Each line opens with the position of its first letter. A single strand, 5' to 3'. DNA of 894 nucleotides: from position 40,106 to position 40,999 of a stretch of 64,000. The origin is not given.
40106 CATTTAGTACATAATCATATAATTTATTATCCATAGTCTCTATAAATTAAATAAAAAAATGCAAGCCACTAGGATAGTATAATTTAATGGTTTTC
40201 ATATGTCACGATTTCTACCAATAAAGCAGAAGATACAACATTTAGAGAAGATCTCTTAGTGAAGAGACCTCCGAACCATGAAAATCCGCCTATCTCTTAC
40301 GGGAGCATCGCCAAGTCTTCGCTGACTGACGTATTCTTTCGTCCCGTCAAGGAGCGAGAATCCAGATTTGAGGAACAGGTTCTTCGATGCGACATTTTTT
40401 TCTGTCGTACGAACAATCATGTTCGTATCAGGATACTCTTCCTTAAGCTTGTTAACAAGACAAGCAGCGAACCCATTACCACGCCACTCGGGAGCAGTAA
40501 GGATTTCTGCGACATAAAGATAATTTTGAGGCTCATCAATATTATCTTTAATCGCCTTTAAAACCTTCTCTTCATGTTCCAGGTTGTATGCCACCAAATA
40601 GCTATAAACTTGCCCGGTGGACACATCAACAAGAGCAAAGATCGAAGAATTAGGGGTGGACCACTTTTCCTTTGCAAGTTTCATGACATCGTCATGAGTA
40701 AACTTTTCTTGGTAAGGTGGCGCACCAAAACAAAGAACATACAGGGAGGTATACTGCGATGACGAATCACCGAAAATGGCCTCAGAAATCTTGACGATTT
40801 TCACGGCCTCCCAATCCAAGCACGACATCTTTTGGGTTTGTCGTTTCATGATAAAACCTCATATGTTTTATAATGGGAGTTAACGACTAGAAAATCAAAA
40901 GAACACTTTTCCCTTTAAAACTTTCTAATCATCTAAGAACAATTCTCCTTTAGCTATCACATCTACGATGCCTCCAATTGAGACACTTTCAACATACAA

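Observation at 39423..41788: GC-elevated triad of DapF-like epimerase, GNAT acetyltransferase and VanX-like D,D-dipeptidase embedded between the RiPP-like modules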

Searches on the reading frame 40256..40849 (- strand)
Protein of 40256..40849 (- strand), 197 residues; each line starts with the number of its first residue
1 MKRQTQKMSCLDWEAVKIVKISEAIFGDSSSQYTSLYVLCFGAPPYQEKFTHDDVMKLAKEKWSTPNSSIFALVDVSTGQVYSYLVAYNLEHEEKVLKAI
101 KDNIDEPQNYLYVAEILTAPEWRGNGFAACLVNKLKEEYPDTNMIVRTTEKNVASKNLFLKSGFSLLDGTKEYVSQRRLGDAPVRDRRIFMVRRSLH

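Call 3: search_protein_families(library=pfam, proteins=[window:40256-40849:-], max_evalue=0.1)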
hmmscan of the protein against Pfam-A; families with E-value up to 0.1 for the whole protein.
window:40256-40849:- (197 aa): 6 families
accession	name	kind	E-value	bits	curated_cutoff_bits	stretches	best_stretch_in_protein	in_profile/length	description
PF00583.31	Acetyltransf_1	-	3.6e-07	30.9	20.7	1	57-164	23-116/116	Acetyltransferase (GNAT) family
PF13508.13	Acetyltransf_7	-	0.00022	22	27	1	94-165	12-83/84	Acetyltransferase (GNAT) domain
PF08445.16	FR47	-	0.0011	19.4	22.1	1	113-168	24-81/86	FR47-like protein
PF12285.13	Astrovir_pp_1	-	0.043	14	25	1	87-126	47-84/171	Astroviridae polyprotein 1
PF13673.13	Acetyltransf_10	-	0.063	13.7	23.6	1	112-167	53-110/128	Acetyltransferase (GNAT) domain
PF03602.21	Cons_hypoth95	-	0.084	13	24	0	18-71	95-149/182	Conserved hypothetical protein 95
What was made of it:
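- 40256..40849 (-): GNAT N-acyltransferase of a distinct, sparsely populated subfamily; the gene with GC3 0.46. Pfam Acetyltransf_1 30.9 bits against a cutoff of 20.7 (call 3).
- Checked: GNAT: Pfam Acetyltransf_1 scores 30.9 bits against a cutoff of 20.7 (call 3), and the acetyl-CoA motif WRGNGFA lies at 40466-40486.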

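Call 4: search_protein_families(library=ncbifam, proteins=[window:40256-40849:-], max_evalue=0.1)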
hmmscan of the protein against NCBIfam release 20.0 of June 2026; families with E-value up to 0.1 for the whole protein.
window:40256-40849:- (197 aa): 5 families
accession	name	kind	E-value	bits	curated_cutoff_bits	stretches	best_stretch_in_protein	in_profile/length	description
TIGR01575.1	rimI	equivalog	0.00079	19.6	86.4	1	53-178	3-126/132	ribosomal protein S18-alanine N-acetyltransferase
NF010241.0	PRK13688.1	equivalog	0.02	14.6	194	1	103-168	73-133/159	N-acetyltransferase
TIGR03827.1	GNAT_ablB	equivalog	0.029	13.8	205.1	1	88-146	161-219/266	putative beta-lysine N-acetyltransferase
TIGR02406.1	ectoine_EctA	equivalog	0.061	13.3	120.6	1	107-161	63-120/157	diaminobutyrate acetyltransferase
TIGR01899.1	cas_TM1807_csm5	equivalog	0.098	12.1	38.3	0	84-137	37-91/364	type III-A CRISPR-associated RAMP protein Csm5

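Call 21: find_homologous_proteins(query=window:40256-40849:-)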
Query window:40256-40849:- (197 aa): 4 proteins with E <= 0.001 among 49 candidates.
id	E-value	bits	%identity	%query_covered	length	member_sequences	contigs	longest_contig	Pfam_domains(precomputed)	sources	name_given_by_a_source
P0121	1.3e-125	434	99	100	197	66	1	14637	PF00583.32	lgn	-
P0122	1.2e-109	382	86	100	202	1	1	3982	PF00583.32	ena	-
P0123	3.9e-51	192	93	49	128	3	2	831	-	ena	-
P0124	4.2e-27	113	67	47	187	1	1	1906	-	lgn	-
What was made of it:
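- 40256..40849 (-): The k-mer search found only 4 relatives (call 21).
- Tried and rejected: The k-mer protein search made the GNAT look like an orphan with 4 hits (call 21).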

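Call 22: find_encoding_contigs(protein=P0121, flank=10000, max_places=4)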
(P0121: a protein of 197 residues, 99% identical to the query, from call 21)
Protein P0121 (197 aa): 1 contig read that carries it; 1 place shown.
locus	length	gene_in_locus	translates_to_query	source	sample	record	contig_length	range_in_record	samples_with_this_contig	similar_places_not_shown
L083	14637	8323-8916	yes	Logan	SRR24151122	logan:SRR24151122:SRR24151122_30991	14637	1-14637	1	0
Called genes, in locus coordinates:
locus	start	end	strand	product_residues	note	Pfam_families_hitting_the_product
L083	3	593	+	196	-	?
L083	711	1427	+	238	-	PF00696:AA_kinase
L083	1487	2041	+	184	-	PF01765:RRF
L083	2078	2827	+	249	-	PF01255:Prenyltransf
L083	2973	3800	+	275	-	PF01148:CTP_transf_1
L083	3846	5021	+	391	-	PF02163:Peptidase_M50, PF00595:PDZ, PF13180:PDZ_2, PF17820:PDZ_6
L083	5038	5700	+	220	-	PF00814:TsaD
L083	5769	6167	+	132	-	-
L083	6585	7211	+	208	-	PF13485:Peptidase_MA_2 (faint)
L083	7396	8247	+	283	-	PF26317:CntK_N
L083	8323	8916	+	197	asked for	PF00583:Acetyltransf_1 (weak)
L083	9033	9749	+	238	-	PF01427:Peptidase_M15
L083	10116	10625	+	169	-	PF04055:Radical_SAM, PF13353:Fer4_12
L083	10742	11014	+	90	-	-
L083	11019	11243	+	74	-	-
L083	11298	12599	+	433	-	PF13485:Peptidase_MA_2 (faint)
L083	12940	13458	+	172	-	PF01257:2Fe-2S_thioredx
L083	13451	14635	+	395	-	?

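Call 23: find_encoding_contigs(protein=P0122, flank=10000, max_places=4)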
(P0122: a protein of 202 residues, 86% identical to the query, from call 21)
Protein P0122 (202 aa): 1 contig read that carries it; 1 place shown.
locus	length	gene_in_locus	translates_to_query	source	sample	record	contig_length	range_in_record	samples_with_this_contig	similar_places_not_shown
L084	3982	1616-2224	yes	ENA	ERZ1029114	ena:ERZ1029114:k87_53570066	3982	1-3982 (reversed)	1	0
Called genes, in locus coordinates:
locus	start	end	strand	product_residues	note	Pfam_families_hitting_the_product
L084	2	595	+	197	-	?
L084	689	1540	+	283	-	PF26317:CntK_N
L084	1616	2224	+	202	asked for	PF00583:Acetyltransf_1 (weak)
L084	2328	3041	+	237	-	PF01427:Peptidase_M15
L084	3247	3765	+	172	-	PF01257:2Fe-2S_thioredx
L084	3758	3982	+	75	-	?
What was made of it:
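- In this lineage the operon sits in a core-genome context between tsaB and the hydrogenase genes (calls 22, 23).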

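Call 24: find_encoding_contigs(protein=P0124, flank=10000, max_places=4)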
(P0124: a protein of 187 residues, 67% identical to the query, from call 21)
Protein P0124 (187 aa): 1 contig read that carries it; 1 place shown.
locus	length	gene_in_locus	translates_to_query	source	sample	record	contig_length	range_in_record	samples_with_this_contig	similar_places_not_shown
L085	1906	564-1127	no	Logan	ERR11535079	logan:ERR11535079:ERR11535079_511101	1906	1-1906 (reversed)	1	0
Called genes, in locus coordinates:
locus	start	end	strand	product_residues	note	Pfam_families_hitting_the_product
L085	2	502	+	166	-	?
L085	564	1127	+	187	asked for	-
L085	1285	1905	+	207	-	?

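Call 35: search_protein_representatives(protein=window:40256-40849:-)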
Query: 197 residues. Proteins with E-value up to 0.001 (for the whole library): 111; up to 1e-10: 17; up to 1e-30: 3. The best 111 are listed.
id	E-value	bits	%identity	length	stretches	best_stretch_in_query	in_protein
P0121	4.2e-126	434.3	99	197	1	1-197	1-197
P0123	1.2e-51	191.6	92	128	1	56-152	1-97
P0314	3.3e-42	160.8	43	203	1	3-193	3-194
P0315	1.7e-29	119.4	91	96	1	1-65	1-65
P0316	2.7e-26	108.9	38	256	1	22-181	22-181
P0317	2.5e-18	83.0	33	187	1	30-191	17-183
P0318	1.6e-16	77.1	32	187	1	18-193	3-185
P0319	2.5e-16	76.4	30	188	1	28-193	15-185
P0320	6.1e-16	75.2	29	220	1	14-193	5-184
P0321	9.3e-15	71.3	29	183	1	17-193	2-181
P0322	1.8e-14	70.4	29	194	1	33-191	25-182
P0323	4.4e-14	69.1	30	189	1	35-192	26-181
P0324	2.1e-13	66.9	31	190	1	33-193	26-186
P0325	8.9e-13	64.9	30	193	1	15-194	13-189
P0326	2.2e-12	63.6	30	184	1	31-192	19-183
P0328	7.1e-11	58.7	30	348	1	33-195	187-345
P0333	9.4e-10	55.0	30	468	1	34-193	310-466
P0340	2.1e-08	50.6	25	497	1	27-193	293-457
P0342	2.5e-08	50.4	32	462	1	30-193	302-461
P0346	8.1e-08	48.7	28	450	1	30-193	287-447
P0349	1.2e-07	48.2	30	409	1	31-191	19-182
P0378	4.6e-05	39.7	25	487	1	14-192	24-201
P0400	2.6e-04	37.3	26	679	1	18-194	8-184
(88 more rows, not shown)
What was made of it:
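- Tried and rejected: Exhaustive HMMER then found 111 remote relatives (call 35).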

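Call 36: search_protein_families(library=pfam, proteins=[P0314, P0316, P0317, P0318, P0328, P0333, P0340, P0342, P0349, P0400], max_evalue=0.001)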
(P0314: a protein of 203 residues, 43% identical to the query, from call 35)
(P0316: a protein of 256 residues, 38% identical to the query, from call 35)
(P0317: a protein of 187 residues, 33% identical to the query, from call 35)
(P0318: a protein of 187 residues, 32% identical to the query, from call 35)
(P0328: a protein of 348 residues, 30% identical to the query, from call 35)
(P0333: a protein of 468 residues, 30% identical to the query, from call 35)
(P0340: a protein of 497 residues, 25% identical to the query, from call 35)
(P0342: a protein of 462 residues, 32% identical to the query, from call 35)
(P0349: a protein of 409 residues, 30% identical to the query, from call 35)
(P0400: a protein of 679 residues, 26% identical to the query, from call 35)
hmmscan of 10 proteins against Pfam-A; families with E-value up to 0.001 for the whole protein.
P0314 (203 aa): 3 families
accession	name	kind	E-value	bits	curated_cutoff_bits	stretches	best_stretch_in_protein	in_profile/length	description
PF00583.31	Acetyltransf_1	-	5.4e-06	27.1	20.7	1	51-164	17-116/116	Acetyltransferase (GNAT) family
PF13302.13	Acetyltransf_3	-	4.3e-05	24.7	25.4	1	92-165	61-138/138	Acetyltransferase (GNAT) domain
PF08445.16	FR47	-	0.00026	21.3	22.1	1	115-169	26-82/86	FR47-like protein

P0316 (256 aa): 1 family
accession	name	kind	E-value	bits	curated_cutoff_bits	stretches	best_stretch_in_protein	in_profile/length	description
PF00583.31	Acetyltransf_1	-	4.6e-05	24.1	20.7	1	44-164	10-116/116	Acetyltransferase (GNAT) family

P0317 (187 aa): 6 families
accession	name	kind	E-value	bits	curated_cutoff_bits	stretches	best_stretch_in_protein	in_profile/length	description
PF00583.31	Acetyltransf_1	-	5.9e-10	39.9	20.7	1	59-156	21-116/116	Acetyltransferase (GNAT) family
PF08445.16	FR47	-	6.9e-07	29.6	22.1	1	100-160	21-81/86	FR47-like protein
PF13508.13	Acetyltransf_7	-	1.2e-06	29.2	27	1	96-157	28-83/84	Acetyltransferase (GNAT) domain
PF13302.13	Acetyltransf_3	-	6.7e-06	27.3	25.4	1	85-157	65-138/138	Acetyltransferase (GNAT) domain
PF13673.13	Acetyltransf_10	-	4.5e-05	23.9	23.6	1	102-164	53-115/128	Acetyltransferase (GNAT) domain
PF12746.13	GNAT_acetyltran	-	0.00039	20.6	26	1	73-160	157-238/243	GNAT acetyltransferase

P0318 (187 aa): 2 families
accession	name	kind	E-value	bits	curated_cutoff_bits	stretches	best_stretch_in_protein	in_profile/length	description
PF00583.31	Acetyltransf_1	-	3.1e-06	27.9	20.7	1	55-156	34-116/116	Acetyltransferase (GNAT) family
PF13508.13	Acetyltransf_7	-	0.00021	22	27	1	102-157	30-83/84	Acetyltransferase (GNAT) domain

P0328 (348 aa): 5 families
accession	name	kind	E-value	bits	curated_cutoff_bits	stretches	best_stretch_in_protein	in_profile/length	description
PF00583.31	Acetyltransf_1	-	2.1e-12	47.8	20.7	1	196-314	10-116/116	Acetyltransferase (GNAT) family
PF13508.13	Acetyltransf_7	-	1.1e-10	42.1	27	1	219-315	2-83/84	Acetyltransferase (GNAT) domain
PF13673.13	Acetyltransf_10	-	3.7e-08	33.8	23.6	1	217-317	26-110/128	Acetyltransferase (GNAT) domain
PF13527.13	Acetyltransf_9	-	7.4e-07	29.7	25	1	188-316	14-126/127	Acetyltransferase (GNAT) domain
PF08445.16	FR47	-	2.4e-06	27.9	22.1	1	261-318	23-81/86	FR47-like protein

P0333 (468 aa): 3 families
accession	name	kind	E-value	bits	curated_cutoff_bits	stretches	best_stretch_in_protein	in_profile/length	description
PF00583.31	Acetyltransf_1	-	1.4e-11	45.1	20.7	1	324-437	14-116/116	Acetyltransferase (GNAT) family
PF13508.13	Acetyltransf_7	-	6.9e-10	39.6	27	1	342-437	3-82/84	Acetyltransferase (GNAT) domain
PF13673.13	Acetyltransf_10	-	0.00019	21.8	23.6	1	381-440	50-110/128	Acetyltransferase (GNAT) domain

P0340 (497 aa): 2 families
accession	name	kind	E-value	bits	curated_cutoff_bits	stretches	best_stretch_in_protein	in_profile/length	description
PF00583.31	Acetyltransf_1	-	9e-07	29.6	20.7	1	298-428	3-116/116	Acetyltransferase (GNAT) family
PF01678.24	DAP_epimerase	-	0.00045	20.7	34.7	0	63-104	66-109/121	Diaminopimelate epimerase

P0342 (462 aa): 3 families
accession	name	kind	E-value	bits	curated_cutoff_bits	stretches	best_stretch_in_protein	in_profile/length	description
PF00583.31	Acetyltransf_1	-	1.4e-08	35.5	20.7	1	312-432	8-116/116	Acetyltransferase (GNAT) family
PF13508.13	Acetyltransf_7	-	2e-07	31.7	27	1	338-433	3-83/84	Acetyltransferase (GNAT) domain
PF13527.13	Acetyltransf_9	-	0.00047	20.6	25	0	313-404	21-98/127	Acetyltransferase (GNAT) domain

P0349 (409 aa): 5 families
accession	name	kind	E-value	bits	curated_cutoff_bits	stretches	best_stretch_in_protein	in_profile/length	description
PF01427.22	Peptidase_M15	-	1.3e-13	51.7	27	1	306-395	103-189/199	D-ala-D-ala dipeptidase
PF00583.31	Acetyltransf_1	-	1.8e-07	31.9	20.7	1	47-153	24-114/116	Acetyltransferase (GNAT) family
PF08445.16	FR47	-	1.3e-06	28.7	22.1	1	102-160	24-82/86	FR47-like protein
PF13508.13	Acetyltransf_7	-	1.9e-05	25.4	27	1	79-156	6-83/84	Acetyltransferase (GNAT) domain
PF02557.22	VanY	-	2.5e-05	24.5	25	1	238-332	3-83/132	D-alanyl-D-alanine carboxypeptidase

P0400 (679 aa): 3 families
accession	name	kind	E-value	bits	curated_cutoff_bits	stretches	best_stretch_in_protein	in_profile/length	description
PF13393.11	tRNA-synt_His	-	1.5e-40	139.8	25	1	196-504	1-303/308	Histidyl-tRNA synthetase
PF00583.31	Acetyltransf_1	-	3.8e-11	43.7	20.7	1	25-155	5-116/116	Acetyltransferase (GNAT) family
PF13508.13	Acetyltransf_7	-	1.4e-07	32.2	27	1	68-156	9-83/84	Acetyltransferase (GNAT) domain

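Call 40: list_cluster_members(proteins=[P0342, P0333, P0346, P0340, P0349, P0400, P0314, P0316, P0317, P0378])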
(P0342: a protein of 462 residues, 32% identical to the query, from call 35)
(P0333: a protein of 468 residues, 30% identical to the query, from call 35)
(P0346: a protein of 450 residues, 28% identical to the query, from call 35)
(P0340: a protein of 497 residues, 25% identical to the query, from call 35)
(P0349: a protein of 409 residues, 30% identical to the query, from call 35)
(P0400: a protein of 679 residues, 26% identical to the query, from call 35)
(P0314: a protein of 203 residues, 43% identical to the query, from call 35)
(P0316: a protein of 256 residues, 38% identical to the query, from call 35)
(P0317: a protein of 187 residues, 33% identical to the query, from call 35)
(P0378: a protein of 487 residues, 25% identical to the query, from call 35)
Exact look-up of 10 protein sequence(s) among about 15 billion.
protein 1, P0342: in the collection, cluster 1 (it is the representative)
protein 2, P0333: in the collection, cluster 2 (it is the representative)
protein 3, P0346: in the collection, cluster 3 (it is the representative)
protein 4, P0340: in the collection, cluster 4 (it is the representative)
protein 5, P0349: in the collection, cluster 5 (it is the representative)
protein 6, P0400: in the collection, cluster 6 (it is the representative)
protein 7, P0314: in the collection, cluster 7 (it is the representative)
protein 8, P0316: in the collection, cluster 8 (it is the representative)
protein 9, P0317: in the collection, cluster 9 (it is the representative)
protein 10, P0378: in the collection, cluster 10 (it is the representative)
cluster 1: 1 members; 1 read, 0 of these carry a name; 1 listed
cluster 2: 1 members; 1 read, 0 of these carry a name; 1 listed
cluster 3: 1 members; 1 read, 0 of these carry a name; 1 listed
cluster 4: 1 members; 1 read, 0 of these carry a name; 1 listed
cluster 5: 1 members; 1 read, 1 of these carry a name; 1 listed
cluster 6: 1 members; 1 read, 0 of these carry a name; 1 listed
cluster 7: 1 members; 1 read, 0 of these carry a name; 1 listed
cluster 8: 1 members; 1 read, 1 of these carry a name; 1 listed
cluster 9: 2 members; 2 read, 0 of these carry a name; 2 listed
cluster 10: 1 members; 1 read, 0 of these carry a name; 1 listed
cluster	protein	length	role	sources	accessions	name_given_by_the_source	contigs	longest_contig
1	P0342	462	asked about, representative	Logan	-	-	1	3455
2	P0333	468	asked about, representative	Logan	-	-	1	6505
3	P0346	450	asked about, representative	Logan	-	-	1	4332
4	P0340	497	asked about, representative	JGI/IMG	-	-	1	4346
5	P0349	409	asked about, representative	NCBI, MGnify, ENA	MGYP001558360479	CR=1 FL=1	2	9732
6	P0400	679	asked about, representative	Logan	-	-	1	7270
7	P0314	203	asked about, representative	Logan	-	-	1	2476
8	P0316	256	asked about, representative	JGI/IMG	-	hypothetical protein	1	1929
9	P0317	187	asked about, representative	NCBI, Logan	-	-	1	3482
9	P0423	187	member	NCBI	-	-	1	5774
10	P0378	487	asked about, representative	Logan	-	-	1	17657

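Call 47: search_solved_structures(query=A2, max_evalue=1)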
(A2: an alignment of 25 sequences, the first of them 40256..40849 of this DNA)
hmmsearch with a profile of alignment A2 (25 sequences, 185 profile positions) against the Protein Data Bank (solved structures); distinct sequences matched with E-value up to 1: 183 (the best 60 are shown).
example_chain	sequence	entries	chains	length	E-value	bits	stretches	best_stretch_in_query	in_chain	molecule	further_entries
6yga_A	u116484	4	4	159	1.7e-09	40.7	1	101-162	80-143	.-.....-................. 30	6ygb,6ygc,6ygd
7l1k_A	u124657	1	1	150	1.8e-09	40.7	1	78-160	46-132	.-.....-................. 30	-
7mx2_A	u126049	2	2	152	2.3e-09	40.3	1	100-155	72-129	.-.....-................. 30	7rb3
3pp9_A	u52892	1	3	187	2.7e-09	40.1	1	95-156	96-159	Putative streptothricin acetyltransferase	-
6tgx_A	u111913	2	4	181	2.6e-08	36.9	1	65-159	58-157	Acyl-CoA N-acyltransferases (NAT) superfamily protein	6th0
2eui_A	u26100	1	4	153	1.3e-07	34.6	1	93-157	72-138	Probable acetyltransferase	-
3bln_A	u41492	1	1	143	4.9e-07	32.8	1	85-155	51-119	Acetyltransferase GNAT family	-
8a9n_A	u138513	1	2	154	5.5e-07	32.6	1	93-155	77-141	Acetyltransferase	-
7wx5_A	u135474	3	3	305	6.1e-07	32.4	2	105-130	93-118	N-acetyltransferase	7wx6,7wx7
8a9o_A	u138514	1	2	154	6.4e-07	32.4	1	93-155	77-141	DpA polyamine acetyltransferase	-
3dr6_A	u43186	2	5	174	1.3e-06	31.4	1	105-163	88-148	yncA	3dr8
1yr0_A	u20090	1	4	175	2.4e-06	30.5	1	105-162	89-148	phosphinothricin acetyltransferase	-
4mbu_A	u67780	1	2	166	3.2e-06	30.1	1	105-156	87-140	Similar to N-acetyltransferase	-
4m85_A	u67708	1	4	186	4.4e-06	29.6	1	95-155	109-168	N-acetyltransferase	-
6wqb_A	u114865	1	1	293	6.2e-06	29.2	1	101-158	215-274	N-terminal acetyltransferase, GNAT family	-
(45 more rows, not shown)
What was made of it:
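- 40466..40486 (-): GNAT motif A (W-R123-G-N-G-F-A), the acyl-CoA pyrophosphate-binding loop. The profile matches the acetyl-CoA core of Naa30/Naa50/RimI/PAT structures (call 47).
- On GNAT acyl-CoA N-acyltransferase (Pfam PF00583): The A2 profile matches the cores of many solved GNATs (call 47).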
